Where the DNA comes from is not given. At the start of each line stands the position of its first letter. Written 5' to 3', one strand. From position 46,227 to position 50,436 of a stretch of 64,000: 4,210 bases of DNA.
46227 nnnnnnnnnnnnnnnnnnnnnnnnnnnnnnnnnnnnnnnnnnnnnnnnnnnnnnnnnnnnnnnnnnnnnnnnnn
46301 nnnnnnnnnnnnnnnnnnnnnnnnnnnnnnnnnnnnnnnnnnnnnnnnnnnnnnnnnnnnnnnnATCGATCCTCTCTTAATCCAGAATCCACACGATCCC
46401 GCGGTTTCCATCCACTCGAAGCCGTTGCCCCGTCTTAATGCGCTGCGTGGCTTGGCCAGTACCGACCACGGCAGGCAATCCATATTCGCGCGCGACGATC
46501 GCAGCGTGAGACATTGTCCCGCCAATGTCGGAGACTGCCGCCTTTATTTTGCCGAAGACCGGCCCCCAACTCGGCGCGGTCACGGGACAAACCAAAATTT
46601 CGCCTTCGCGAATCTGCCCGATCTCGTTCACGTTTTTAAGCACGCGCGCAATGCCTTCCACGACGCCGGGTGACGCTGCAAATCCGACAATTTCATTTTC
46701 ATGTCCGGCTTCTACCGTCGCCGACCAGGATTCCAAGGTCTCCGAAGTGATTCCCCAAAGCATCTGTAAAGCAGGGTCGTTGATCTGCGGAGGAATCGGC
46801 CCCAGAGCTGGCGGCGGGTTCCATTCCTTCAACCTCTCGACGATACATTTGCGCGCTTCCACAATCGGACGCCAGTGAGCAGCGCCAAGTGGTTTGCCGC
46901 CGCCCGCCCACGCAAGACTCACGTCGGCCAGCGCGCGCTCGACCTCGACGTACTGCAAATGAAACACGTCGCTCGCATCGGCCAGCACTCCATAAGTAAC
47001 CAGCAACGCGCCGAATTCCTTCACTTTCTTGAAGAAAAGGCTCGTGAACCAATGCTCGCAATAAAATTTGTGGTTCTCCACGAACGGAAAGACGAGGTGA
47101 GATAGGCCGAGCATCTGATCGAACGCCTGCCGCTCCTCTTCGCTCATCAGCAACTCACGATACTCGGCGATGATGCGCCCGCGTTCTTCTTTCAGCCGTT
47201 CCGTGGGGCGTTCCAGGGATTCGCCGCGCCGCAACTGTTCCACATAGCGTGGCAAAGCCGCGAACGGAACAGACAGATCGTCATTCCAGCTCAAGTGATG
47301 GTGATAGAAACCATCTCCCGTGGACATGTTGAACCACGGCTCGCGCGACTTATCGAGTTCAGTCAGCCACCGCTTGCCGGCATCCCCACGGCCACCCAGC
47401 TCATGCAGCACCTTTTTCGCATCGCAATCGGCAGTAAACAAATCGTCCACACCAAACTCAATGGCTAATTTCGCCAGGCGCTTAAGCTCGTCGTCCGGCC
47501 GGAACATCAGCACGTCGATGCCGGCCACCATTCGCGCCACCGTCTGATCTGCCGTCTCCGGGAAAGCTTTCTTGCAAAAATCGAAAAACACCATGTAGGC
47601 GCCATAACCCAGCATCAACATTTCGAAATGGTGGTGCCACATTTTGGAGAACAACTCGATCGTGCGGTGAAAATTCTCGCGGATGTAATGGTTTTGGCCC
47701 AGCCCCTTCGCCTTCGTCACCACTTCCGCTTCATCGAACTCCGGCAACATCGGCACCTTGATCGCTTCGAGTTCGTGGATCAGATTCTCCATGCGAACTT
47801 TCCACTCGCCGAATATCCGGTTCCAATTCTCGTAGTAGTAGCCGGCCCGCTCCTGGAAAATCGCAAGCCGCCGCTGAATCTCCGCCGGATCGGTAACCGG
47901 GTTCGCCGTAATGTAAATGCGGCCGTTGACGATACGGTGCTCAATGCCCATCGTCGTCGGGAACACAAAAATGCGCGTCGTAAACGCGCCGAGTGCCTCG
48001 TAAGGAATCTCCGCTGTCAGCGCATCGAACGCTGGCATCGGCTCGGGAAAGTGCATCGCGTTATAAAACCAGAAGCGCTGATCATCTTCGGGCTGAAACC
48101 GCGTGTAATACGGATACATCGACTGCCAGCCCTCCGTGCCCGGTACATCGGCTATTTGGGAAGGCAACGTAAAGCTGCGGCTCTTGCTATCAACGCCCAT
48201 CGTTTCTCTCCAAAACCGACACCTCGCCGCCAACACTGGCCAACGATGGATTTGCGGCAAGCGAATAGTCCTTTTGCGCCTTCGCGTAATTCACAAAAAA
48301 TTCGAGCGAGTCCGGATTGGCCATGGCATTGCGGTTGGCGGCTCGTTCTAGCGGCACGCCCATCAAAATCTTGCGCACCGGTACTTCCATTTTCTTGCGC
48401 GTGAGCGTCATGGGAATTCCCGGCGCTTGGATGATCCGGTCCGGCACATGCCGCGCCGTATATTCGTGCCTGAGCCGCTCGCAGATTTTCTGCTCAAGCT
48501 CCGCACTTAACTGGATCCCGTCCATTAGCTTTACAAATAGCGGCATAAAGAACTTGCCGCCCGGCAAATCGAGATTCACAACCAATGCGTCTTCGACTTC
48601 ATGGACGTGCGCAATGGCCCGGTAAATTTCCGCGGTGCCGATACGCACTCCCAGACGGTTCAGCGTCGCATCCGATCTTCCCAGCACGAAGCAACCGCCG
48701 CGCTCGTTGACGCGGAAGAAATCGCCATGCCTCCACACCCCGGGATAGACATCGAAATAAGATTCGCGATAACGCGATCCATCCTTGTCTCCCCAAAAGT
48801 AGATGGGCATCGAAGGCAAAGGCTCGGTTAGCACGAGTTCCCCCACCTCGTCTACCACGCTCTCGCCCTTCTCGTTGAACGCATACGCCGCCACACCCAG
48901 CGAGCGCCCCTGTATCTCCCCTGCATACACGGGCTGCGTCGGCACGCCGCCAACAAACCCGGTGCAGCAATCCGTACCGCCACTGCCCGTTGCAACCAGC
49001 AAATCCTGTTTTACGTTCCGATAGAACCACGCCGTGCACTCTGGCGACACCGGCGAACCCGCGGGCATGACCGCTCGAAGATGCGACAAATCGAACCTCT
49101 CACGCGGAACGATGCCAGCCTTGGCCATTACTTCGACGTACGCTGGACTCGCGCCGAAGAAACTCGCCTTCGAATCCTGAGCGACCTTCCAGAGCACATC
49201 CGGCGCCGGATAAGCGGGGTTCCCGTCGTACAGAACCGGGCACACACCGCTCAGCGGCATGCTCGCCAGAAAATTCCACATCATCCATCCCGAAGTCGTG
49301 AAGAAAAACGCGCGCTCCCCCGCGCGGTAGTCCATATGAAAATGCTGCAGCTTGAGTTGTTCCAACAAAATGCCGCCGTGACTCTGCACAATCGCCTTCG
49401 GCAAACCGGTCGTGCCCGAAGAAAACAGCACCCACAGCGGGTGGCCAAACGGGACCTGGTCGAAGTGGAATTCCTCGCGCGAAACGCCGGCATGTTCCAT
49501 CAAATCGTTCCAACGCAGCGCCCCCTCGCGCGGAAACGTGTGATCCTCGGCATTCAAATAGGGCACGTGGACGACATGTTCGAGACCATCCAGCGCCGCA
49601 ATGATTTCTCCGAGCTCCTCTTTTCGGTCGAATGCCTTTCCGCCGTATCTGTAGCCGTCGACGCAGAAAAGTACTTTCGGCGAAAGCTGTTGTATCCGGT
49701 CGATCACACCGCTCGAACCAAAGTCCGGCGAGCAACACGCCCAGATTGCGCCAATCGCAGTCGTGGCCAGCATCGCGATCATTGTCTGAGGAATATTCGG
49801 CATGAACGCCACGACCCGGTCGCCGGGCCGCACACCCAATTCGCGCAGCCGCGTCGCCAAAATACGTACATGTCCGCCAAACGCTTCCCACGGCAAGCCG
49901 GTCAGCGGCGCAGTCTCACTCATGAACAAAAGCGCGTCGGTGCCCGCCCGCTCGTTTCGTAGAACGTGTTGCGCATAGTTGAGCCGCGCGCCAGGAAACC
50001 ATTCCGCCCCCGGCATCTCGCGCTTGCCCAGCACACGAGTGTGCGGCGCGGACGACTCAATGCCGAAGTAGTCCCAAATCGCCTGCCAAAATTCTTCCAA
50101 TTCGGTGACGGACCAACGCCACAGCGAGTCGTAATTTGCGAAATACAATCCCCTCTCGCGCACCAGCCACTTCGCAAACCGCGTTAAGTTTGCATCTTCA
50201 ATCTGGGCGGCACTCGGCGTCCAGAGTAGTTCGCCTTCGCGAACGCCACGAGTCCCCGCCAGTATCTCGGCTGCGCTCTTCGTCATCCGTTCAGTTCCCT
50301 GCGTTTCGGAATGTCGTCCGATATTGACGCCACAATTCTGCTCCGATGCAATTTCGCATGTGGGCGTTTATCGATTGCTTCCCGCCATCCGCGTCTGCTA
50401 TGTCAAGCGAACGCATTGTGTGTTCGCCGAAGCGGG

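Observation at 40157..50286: Complete phosphorylate-carboxylate-cleave operon for hydroxyacetophenones (Hpe/Acv-like) in a new lineage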

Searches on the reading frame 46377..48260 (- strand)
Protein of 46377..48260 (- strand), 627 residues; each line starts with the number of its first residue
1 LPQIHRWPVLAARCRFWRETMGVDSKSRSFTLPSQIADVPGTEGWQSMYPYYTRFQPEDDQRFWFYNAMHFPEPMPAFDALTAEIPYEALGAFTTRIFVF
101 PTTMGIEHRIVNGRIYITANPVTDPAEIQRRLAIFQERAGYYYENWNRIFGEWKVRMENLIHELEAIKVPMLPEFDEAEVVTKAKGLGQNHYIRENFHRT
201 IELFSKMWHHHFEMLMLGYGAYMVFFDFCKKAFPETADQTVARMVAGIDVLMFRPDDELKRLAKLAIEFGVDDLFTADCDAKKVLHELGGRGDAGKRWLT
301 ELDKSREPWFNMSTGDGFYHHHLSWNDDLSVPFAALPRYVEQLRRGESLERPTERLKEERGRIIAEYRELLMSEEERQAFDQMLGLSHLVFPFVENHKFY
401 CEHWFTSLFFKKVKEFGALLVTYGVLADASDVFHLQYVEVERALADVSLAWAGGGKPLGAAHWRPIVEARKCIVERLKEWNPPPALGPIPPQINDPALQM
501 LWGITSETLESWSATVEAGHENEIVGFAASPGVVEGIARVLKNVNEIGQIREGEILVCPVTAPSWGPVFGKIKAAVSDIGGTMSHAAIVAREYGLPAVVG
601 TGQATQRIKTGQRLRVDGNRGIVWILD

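Call 4: search_protein_families(library=pfam, proteins=[window:46377-48260:-])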
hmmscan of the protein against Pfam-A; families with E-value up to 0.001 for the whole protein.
window:46377-48260:- (627 aa): 1 family
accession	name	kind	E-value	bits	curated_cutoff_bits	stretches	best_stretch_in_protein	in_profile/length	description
PF00391.29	PEP-utilizers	-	2.2e-24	85.3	23.1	1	551-621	2-72/72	PEP-utilising enzyme, mobile domain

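Call 5: search_protein_families(library=ncbifam, proteins=[window:46377-48260:-])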
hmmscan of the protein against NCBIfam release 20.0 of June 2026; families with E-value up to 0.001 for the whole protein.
window:46377-48260:- (627 aa): 27 families (the best 25 are shown)
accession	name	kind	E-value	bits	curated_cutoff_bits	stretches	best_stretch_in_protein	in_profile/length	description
NF006153.0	PRK08296.1-5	subfamily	7.5e-247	820.6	578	1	29-627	4-607/608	hypothetical protein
NF006151.0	PRK08296.1-3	equivalog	2.1e-230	766.4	693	1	30-627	7-604/604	hypothetical protein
NF006152.0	PRK08296.1-4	equivalog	2.3e-202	673.6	723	1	30-625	3-607/609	hypothetical protein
NF006150.0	PRK08296.1-2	subfamily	3.7e-192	639.9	650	1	28-627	4-606/633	hypothetical protein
NF004878.0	PRK06241.1-3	subfamily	3.2e-36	124.8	945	1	521-627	785-890/891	phosphoenolpyruvate synthase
NF004877.0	PRK06241.1-2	subfamily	3.9e-33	114.8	866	1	520-626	763-868/869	phosphoenolpyruvate synthase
NF041857.1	RIF_Ptrans_rph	equivalog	1.5e-32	112.9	999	1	521-626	760-864/864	rifamycin-inactivating phosphotransferase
NF006149.0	PRK08296.1-1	equivalog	2.5e-32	112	730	1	364-627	308-568/568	hypothetical protein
NF004879.0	PRK06241.1-4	equivalog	6.8e-32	110.5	976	1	522-626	765-868/868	phosphoenolpyruvate synthase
NF052632.1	undecylprod_RedH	equivalog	8.7e-31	106.7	1350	1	172-626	456-878/880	undecylprodigiosin ligase RedH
NF052631.1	prodigiosin_PigC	equivalog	8.6e-30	103.3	1300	1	516-625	771-881/883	prodigiosin ligase PigC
NF005057.0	PRK06464.1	equivalog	1.3e-29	102.9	598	1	521-624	355-461/798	phosphoenolpyruvate synthase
TIGR01418.1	PEP_synth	equivalog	3.4e-29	101.7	739.75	1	520-623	348-456/784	pyruvate, water dikinase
NF004880.0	PRK06241.2-1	equivalog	1.1e-28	99.7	972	1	524-626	736-837/837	phosphoenolpyruvate synthase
NF004881.0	PRK06241.2-2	equivalog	1.2e-28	99.9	883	1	414-626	697-890/898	phosphoenolpyruvate synthase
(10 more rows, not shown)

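Call 17: search_solved_structures(query=window:46377-48200:-, max_evalue=0.001)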
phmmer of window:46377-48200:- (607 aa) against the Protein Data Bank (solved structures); distinct sequences matched with E-value up to 0.001: 16.
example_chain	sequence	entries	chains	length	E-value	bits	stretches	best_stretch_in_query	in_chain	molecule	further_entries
5hv1_A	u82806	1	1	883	2.2e-24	89.1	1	502-607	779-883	Phosphoenolpyruvate synthase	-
5fbs_A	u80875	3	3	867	2.2e-24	89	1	502-607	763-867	Phosphoenolpyruvate synthase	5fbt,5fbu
5hv2_A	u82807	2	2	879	2.2e-24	89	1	502-607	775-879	Phosphoenolpyruvate synthase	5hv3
9dae_A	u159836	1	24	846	1e-23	86.8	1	504-604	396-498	Phosphoenolpyruvate synthase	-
8a8e_A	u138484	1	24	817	3e-22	82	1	495-604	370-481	Phosphoenolpyruvate synthase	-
2ols_A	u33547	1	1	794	3.8e-17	65.1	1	508-598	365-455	Phosphoenolpyruvate synthase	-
5woy_A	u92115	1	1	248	3.2e-08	35.6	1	522-604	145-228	Phosphoenolpyruvate-protein phosphotransferase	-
2e28_A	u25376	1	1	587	3.8e-08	35.4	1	517-604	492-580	Pyruvate kinase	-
3eza_A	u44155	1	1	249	1.7e-06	30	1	525-601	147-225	PHOSPHOTRANSFERASE SYSTEM, ENZYME I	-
1zym_A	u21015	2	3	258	1.8e-06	29.9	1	525-601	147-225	ENZYME I | Phosphoenolpyruvate-protein phosphotransferase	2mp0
1eza_A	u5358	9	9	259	1.8e-06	29.9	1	525-601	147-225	ENZYME I | PHOSPHOTRANSFERASE SYSTEM, ENZYME I | PROTEIN (PHOSPHOTRANSFER SYSTEM, ENZYME I)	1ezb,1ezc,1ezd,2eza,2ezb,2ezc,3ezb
2kx9_A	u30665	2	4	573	7.9e-06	27.7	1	526-601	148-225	Phosphoenolpyruvate-protein phosphotransferase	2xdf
2hwg_A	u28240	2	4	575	8e-06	27.7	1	526-601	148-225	Phosphoenolpyruvate-protein phosphotransferase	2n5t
2hro_A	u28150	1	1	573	1.3e-05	27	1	552-604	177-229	Phosphoenolpyruvate-protein phosphotransferase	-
2l5h_A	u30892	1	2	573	0.0001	24.1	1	526-601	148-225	Phosphoenolpyruvate-protein phosphotransferase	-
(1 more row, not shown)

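Call 49: search_dna_similar(query=window:46377-48200:-, collection=plasmids, mode=protein, max_rows=40)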
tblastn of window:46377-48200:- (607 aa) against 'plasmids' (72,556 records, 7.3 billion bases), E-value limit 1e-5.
Records with a match: 258; places in all: 299; records where one place covers at least 80% of the query: 10.
Best place of each record, by identity: <60% 258.
By first word of the organism name: Streptomyces 24; Deinococcus 19; Rhodococcus 16; Pseudoalteromonas 14; Bacillus 13; Sphingobium 13; Leisingera 12; Klebsiella 8; Rhizobium 7; Agrobacterium 7; and 66 more.
By predicted mobility (MOB-suite, as given by PLSDB): non-mobilizable 203; mobilizable 28; conjugative 27.
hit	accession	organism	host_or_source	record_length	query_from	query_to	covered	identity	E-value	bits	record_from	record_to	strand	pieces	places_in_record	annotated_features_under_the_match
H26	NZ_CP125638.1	Rhizobium leguminosarum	Phaseolus vulgaris,Pure culture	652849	3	606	100%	56.5%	0e+0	721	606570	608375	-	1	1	PEP-utilizing enzyme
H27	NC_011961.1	Thermomicrobium roseum DSM 5159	-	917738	10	607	99%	51.0%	0e+0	613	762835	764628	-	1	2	PEP-utilizing enzyme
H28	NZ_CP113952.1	Rhodococcus sp. JS3073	culture,soil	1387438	7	607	99%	49.0%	0e+0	575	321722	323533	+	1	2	record has no annotation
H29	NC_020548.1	Azoarcus sp. KH32C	-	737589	6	606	99%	45.7%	0e+0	574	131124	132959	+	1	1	PEP-utilizing enzyme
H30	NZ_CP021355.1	Rhodococcus oxybenzonivorans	river sediment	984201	8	607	99%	41.3%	7e-149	482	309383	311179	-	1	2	PEP-utilizing enzyme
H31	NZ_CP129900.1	Rhodococcus ruber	soil,bacterial genome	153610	8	607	99%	41.3%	9e-148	479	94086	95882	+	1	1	PEP-utilizing enzyme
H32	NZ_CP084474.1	Natrinema sp. DC36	cell culture,sediment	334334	24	607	96%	38.9%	1e-128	424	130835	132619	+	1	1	PEP-utilizing enzyme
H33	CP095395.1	Natribaculum longum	cell culture,saline soil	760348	23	607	96%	38.7%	1e-127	421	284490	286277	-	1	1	none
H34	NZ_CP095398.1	Natribaculum luteum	cell culture,brine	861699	23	607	96%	38.6%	2e-127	421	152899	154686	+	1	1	PEP-utilizing enzyme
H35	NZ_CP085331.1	Haladaptatus salinisoli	cell culture,saline soil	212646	10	607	99%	37.4%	1e-121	404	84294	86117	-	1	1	PEP-utilizing enzyme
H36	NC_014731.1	Halogeometricum borinquense DSM 11551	-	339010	333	607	45%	33.6%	2e-26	122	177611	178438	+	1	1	PEP/pyruvate-binding domain-containing protein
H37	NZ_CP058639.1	Rhodococcus sp. ZPP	cell culture,soil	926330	322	606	47%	32.1%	3e-20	103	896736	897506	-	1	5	PEP-utilizing enzyme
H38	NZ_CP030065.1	Halorubrum sp. PV6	salt water,water sample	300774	305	607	50%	29.7%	3e-23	112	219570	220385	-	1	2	PEP/pyruvate-binding domain-containing protein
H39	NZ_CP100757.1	Natrinema gelatinilyticum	marine sediment,sediment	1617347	305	607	50%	29.6%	5e-21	105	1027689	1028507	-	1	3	record has no annotation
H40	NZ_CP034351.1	Streptomyces sp. W1SF4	-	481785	326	607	46%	30.9%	4e-21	105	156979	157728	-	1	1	rph: rifamycin-inactivating phosphotransferase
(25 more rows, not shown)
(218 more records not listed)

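Call 50: get_annotated_region(hit=H29, flank=9000)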
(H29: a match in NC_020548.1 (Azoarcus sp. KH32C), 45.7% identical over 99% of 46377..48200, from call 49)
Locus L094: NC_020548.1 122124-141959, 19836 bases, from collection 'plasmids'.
description: Azoarcus sp. KH32C plasmid pAZKH, complete sequence
organism: Azoarcus sp. KH32C (NCBI taxid 748247)
taxonomy: Bacteria; Pseudomonadota; Betaproteobacteria; Rhodocyclales; Zoogloeaceae; Azoarcus; Azoarcus sp. KH32C
host: -; source: -; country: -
typing (MOB-suite, as given by PLSDB): mobilizable; replicon rep_cluster_432; relaxase MOBP
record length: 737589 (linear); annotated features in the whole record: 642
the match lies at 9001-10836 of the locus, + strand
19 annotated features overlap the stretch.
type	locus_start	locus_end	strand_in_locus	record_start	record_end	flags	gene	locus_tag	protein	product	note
CDS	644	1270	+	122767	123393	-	-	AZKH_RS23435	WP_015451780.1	LysE family translocator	-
CDS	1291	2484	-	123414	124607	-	prpF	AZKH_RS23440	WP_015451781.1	2-methylaconitate cis-trans isomerase PrpF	GO:0019629 - propionate catabolic process, 2-methylcitrate cycle [Evidence IEA]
CDS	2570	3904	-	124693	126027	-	-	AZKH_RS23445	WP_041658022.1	tryptophan 7-halogenase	-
CDS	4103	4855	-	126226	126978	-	-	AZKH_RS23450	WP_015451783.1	DUF5602 domain-containing protein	-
CDS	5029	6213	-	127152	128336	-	-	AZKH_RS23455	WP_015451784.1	SRPBCC family protein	-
CDS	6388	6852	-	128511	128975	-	-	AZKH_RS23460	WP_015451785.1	pyridoxamine 5'-phosphate oxidase family protein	-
CDS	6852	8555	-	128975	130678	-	-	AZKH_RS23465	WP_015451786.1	sigma-54-dependent Fis family transcriptional regulator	-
CDS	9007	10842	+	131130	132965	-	-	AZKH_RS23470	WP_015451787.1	PEP-utilizing enzyme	GO:0016310 - phosphorylation [Evidence IEA]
CDS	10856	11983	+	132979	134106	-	-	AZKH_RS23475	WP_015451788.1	PEP/pyruvate-binding domain-containing protein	-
CDS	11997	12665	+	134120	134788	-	-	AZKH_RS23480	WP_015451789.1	CBS domain-containing protein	-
CDS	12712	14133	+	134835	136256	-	ppcB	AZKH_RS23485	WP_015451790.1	phenylphosphate carboxylase subunit beta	-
CDS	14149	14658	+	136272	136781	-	ppcD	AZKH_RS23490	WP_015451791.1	phenylphosphate carboxylase subunit delta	-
CDS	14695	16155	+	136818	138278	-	ppcA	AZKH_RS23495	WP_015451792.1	phenylphosphate carboxylase subunit alpha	-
CDS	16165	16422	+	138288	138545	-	ppcG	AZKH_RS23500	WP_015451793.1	phenylphosphate carboxylase subunit gamma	-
CDS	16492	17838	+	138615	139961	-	-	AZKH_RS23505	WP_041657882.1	UbiD family decarboxylase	-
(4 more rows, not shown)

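Call 51: get_annotated_region(hit=H30, flank=9000)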
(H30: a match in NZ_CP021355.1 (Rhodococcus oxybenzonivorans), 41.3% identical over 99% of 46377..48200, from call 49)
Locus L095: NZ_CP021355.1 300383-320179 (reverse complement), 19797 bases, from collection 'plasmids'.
description: Rhodococcus oxybenzonivorans strain S2-17 plasmid pRB98, complete sequence
organism: Rhodococcus oxybenzonivorans (NCBI taxid 1990687)
taxonomy: Bacteria; Actinomycetota; Actinomycetes; Mycobacteriales; Nocardiaceae; Rhodococcus; Rhodococcus oxybenzonivorans
host: -; source: river sediment; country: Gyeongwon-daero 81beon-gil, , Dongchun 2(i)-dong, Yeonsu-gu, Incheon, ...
typing (MOB-suite, as given by PLSDB): mobilizable; relaxase MOBP
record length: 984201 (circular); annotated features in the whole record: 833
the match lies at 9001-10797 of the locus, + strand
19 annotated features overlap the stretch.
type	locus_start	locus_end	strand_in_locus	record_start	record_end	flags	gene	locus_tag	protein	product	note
CDS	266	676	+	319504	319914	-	-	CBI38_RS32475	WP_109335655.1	hypothetical protein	-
CDS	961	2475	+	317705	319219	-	-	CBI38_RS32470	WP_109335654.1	toluene monooxygenase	-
CDS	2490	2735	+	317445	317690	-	-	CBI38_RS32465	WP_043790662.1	toluene-4-monooxygenase system B family protein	-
CDS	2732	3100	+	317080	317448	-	-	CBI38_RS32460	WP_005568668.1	Rieske 2Fe-2S domain-containing protein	-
CDS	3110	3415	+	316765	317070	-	-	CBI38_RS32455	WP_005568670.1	MmoB/DmpM family protein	GO:0006725 - cellular aromatic compound metabolic process [Evidence IEA]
CDS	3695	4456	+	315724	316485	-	-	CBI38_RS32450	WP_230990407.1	toluene hydroxylase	-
CDS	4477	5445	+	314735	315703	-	-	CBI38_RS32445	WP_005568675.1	2Fe-2S iron-sulfur cluster binding domain-containing protein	-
CDS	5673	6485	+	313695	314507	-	-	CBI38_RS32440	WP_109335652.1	IclR family transcriptional regulator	GO:0006355 - regulation of DNA-templated transcription [Evidence IEA]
CDS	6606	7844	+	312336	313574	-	-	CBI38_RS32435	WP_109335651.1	cytochrome P450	-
CDS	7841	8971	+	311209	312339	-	-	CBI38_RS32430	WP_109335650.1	PEP/pyruvate-binding domain-containing protein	-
CDS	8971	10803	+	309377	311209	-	-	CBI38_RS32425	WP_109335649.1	PEP-utilizing enzyme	GO:0016310 - phosphorylation [Evidence IEA]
CDS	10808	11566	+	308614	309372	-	-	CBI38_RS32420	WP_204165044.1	SDR family oxidoreductase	-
CDS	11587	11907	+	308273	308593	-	-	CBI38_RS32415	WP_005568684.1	2Fe-2S iron-sulfur cluster-binding protein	-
CDS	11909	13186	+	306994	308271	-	-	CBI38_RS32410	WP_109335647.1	FAD-dependent oxidoreductase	-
CDS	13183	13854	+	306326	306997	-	-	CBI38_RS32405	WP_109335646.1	HD domain-containing protein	-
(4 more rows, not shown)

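Call 52: get_annotated_region(hit=H27, flank=9000)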
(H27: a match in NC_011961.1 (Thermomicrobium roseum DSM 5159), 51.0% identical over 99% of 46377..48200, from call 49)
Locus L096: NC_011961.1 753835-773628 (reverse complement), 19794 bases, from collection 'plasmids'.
description: Thermomicrobium roseum DSM 5159 plasmid unnamed, complete sequence
organism: Thermomicrobium roseum DSM 5159 (NCBI taxid 309801)
taxonomy: Bacteria; Thermomicrobiota; Thermomicrobia; Thermomicrobiales; Thermomicrobiaceae; Thermomicrobium; Thermomicrobium roseum; Thermomicrobium roseum DSM 5159
host: -; source: -; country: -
typing (MOB-suite, as given by PLSDB): non-mobilizable
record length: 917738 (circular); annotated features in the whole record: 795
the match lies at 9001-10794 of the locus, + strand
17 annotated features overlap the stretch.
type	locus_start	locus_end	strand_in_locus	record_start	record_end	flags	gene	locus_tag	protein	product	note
CDS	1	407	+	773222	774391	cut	-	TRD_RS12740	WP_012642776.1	hypothetical protein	-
CDS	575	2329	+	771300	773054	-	-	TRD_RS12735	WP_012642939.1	long-chain fatty acid--CoA ligase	-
CDS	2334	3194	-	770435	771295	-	lgt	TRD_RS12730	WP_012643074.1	prolipoprotein diacylglyceryl transferase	GO:0009249 - protein lipoylation [Evidence IEA]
CDS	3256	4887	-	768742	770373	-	-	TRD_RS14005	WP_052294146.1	serine/threonine-protein kinase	GO:0006468 - protein phosphorylation [Evidence IEA]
CDS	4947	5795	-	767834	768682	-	panC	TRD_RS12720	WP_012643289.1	pantoate--beta-alanine ligase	GO:0015940 - pantothenate biosynthetic process [Evidence IEA]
CDS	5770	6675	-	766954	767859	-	panB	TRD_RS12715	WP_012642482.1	3-methyl-2-oxobutanoate hydroxymethyltransferase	GO:0015940 - pantothenate biosynthetic process [Evidence IEA]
CDS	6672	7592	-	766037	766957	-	-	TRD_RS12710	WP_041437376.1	Rossmann-like and DUF2520 domain-containing protein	-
CDS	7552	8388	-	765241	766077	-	-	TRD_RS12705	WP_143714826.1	sortase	-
CDS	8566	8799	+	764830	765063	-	-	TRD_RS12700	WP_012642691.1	Lrp/AsnC ligand binding domain-containing protein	-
CDS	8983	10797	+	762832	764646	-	-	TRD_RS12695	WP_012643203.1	PEP-utilizing enzyme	GO:0016310 - phosphorylation [Evidence IEA]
CDS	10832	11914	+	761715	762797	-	-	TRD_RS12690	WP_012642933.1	PEP/pyruvate-binding domain-containing protein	-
CDS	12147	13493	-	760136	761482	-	accC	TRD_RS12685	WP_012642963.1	acetyl-CoA carboxylase biotin carboxylase subunit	GO:0006633 - fatty acid biosynthetic process [Evidence IEA]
CDS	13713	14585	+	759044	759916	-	-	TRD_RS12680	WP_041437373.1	xanthine dehydrogenase family protein subunit M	-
CDS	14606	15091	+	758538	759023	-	-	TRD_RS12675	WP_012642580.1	(2Fe-2S)-binding protein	-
CDS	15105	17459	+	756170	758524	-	-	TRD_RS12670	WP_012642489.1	xanthine dehydrogenase family protein molybdopterin-binding subunit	-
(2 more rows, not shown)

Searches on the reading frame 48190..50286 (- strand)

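Call 4: search_protein_families(library=pfam, proteins=[window:48190-50286:-])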
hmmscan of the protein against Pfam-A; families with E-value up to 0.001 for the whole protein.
window:48190-50286:- (698 aa): 2 families
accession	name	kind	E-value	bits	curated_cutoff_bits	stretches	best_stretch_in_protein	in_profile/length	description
PF00501.34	AMP-binding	-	1.3e-40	139.9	29.9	1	138-489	29-377/384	AMP-binding enzyme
PF16177.11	ACAS_N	-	5.3e-13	49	27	1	52-107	1-54/55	Acetyl-coenzyme A synthetase N-terminus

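Call 5: search_protein_families(library=ncbifam, proteins=[window:48190-50286:-])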
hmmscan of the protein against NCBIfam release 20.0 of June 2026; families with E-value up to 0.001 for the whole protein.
window:48190-50286:- (698 aa): 64 families (the best 25 are shown)
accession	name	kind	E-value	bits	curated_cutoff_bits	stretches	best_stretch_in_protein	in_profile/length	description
NF002937.0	PRK03584.1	subfamily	1.4e-278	925.6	639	1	17-672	3-656/657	acetoacetate--CoA ligase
TIGR01217.1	ac_ac_CoA_syn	equivalog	1.9e-242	806.1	520.9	1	19-670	4-650/652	acetoacetate--CoA ligase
NF001208.0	PRK00174.1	subfamily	5.1e-77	259.7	657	1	48-662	25-639/649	acetate--CoA ligase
TIGR02188.1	Ac_CoA_lig_AcsA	equivalog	6.7e-77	259.2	724.95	1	50-659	5-621/629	acetate--CoA ligase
NF007815.0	PRK10524.1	equivalog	2.7e-55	188.1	955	1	51-627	3-589/629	propionate--CoA ligase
TIGR02316.1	propion_prpE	equivalog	2.2e-52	178.6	827.4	1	51-572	2-528/628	propionate--CoA ligase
NF003313.0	PRK04319.1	equivalog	7.8e-38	130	729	1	111-633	56-553/574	acetate--CoA ligase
TIGR01733.1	AA-adenyl-dom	subfamily_domain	3.4e-25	88.7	317.4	1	141-569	10-409/409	amino acid adenylation domain-containing protein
NF004837.0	PRK06187.1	subfamily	8.3e-24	83.7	476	1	131-628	34-509/531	long-chain-fatty-acid--CoA ligase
NF047394.1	AcylCoAsynMbcS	equivalog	1.2e-21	76.9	850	1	117-639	28-518/525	acyl-CoA synthetase MbcS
NF006754.0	PRK09274.1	equivalog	1.2e-20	73.2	478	1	139-440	50-328/555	fatty acid CoA ligase family protein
NF005714.0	PRK07529.1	subfamily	2.9e-19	68.9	632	1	129-640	62-575/640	acyl-CoA synthetase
NF004114.0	PRK05605.1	equivalog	1.6e-18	66.4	766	1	133-639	62-567/575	long-chain-fatty-acid--CoA ligase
NF009233.0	PRK12583.1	subfamily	1.3e-17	63.4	832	1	132-640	47-549/558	fatty acid CoA ligase family protein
NF004822.0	PRK06178.1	equivalog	3.8e-17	62.1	782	1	143-307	75-239/571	acyl-CoA synthetase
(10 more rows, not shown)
